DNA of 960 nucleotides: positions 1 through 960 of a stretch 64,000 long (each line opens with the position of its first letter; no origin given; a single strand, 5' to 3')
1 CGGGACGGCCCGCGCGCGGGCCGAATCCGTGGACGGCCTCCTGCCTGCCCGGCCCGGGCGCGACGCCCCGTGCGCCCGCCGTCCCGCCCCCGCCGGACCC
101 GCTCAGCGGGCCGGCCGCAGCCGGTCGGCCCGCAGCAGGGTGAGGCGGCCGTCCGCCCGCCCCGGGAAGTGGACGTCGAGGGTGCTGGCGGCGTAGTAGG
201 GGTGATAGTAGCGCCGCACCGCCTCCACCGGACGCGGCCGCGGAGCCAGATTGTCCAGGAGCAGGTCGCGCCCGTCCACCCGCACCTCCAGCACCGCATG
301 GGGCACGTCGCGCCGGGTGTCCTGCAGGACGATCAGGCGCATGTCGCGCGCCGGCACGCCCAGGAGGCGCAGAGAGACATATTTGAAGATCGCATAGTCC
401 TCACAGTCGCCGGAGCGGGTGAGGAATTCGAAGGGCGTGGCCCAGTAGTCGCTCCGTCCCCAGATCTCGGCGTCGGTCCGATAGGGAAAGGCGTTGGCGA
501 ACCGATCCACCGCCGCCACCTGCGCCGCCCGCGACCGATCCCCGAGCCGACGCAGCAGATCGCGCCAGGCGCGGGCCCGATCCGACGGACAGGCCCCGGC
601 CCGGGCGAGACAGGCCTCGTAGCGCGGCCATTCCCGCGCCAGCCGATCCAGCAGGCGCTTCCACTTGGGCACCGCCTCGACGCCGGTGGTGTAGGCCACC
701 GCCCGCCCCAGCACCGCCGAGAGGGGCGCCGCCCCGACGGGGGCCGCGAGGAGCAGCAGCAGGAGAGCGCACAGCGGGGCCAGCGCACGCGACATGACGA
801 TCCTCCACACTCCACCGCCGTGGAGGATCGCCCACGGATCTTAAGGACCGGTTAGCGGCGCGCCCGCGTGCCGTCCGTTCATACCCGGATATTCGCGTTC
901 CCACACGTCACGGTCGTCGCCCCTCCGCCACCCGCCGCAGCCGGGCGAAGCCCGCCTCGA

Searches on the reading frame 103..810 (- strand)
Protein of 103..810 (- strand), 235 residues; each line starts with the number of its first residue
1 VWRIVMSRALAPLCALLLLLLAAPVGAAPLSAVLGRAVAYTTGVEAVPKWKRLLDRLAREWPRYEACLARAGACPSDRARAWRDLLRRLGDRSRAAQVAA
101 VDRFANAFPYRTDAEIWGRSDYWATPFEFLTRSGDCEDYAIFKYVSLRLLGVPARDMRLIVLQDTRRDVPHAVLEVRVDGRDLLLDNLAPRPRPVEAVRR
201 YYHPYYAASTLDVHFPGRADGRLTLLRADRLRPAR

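Call 53: search_protein_families(library=padloc, alignment_id=A4, max_evalue=0.00001)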
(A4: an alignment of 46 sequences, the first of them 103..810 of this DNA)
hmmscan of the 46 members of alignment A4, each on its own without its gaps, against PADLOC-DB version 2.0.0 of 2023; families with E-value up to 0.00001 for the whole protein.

A. member 1, window:103-810:- (235 aa): 0 families

B. families by the number of members that match (of 46 scanned): 25 families
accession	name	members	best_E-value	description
PDLC00610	ZorB1|ZorB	1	2.7e-79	MotB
PDLC00612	ZorB1|ZorB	1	3e-61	MotB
PDLC00608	ZorB1|ZorB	1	7.9e-50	MotB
PDLC00605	ZorA1|ZorA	1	1.4e-43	MotA/ExbB/TolQ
PDLC00600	ZorA1|ZorA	1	8.7e-32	MotA/ExbB/TolQ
PDLC00595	ZorA1|ZorA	1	2.5e-31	MotA/ExbB/TolQ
PDLC00606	ZorA1|ZorA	1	6.6e-27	MotA/ExbB/TolQ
PDLC00609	ZorB1|ZorB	1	1.6e-22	MotB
PDLC00651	ZorB3|ZorB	1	9.7e-20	MotB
PDLC00604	ZorA1|ZorA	1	1.2e-18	MotA/ExbB/TolQ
PDLC01720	Csa3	1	2.3e-18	Csa3_1_CAS-I-II-III-IV-V-VI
PDLC01438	Csa3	1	1.6e-16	"CAS-I,CAS-II,CAS-III,CAS-IV,CAS-V,CAS-VI; associated_signaling"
PDLC02506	BrxL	1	1.9e-15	BrxL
PDLC00598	ZorA1|ZorA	1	2.4e-12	MotA/ExbB/TolQ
PDLC00603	ZorA1|ZorA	1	1.4e-11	MotA/ExbB/TolQ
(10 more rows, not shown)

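Call 54: search_protein_families(library=pfam, alignment_id=A4, max_evalue=1e-8)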
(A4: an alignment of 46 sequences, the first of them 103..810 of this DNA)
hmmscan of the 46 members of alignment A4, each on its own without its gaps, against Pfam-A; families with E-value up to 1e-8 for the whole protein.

A. member 1, window:103-810:- (235 aa): 1 family
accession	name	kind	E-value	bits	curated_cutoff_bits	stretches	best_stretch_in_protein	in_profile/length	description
PF06035.17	Peptidase_C93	-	2.3e-17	63.7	27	1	91-192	35-132/162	Bacterial transglutaminase-like cysteine proteinase BTLCP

B. families by the number of members that match (of 46 scanned): 64 families (the first 25 are shown)
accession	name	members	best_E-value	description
PF03320.18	FBPase_glpX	2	4.1e-147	Bacterial fructose-1,6-bisphosphatase, glpX-encoded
PF01012.27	ETF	2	5.3e-40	Electron transfer flavoprotein domain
PF00004.35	AAA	2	1.3e-23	ATPase family associated with various cellular activities (AAA)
PF00162.24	PGK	1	1e-144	Phosphoglycerate kinase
PF00016.26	RuBisCO_large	1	2.8e-139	Ribulose bisphosphate carboxylase large chain, catalytic domain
PF00456.26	Transketolase_N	1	1.3e-128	Transketolase, thiamine diphosphate binding domain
PF01053.26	Cys_Met_Meta_PP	1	8.6e-107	Cys/Met metabolism PLP-dependent enzyme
PF00120.29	Gln-synt_C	1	8e-101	Glutamine synthetase, catalytic domain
PF01116.26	F_bP_aldolase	1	3.3e-94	Fructose-bisphosphate aldolase class-II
PF05362.19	Lon_C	1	8.4e-94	Lon protease (S16) C-terminal proteolytic domain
PF00834.25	Ribul_P_3_epim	1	3.3e-83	Ribulose-phosphate 3 epimerase family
PF02673.24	BacA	1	5.6e-78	Bacitracin resistance protein BacA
PF00742.24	Homoserine_dh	1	7.5e-64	Homoserine dehydrogenase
PF01018.28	GTP1_OBG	1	3e-63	GTP1/OBG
PF02737.24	3HCDH_N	1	3.6e-63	3-hydroxyacyl-CoA dehydrogenase, NAD binding domain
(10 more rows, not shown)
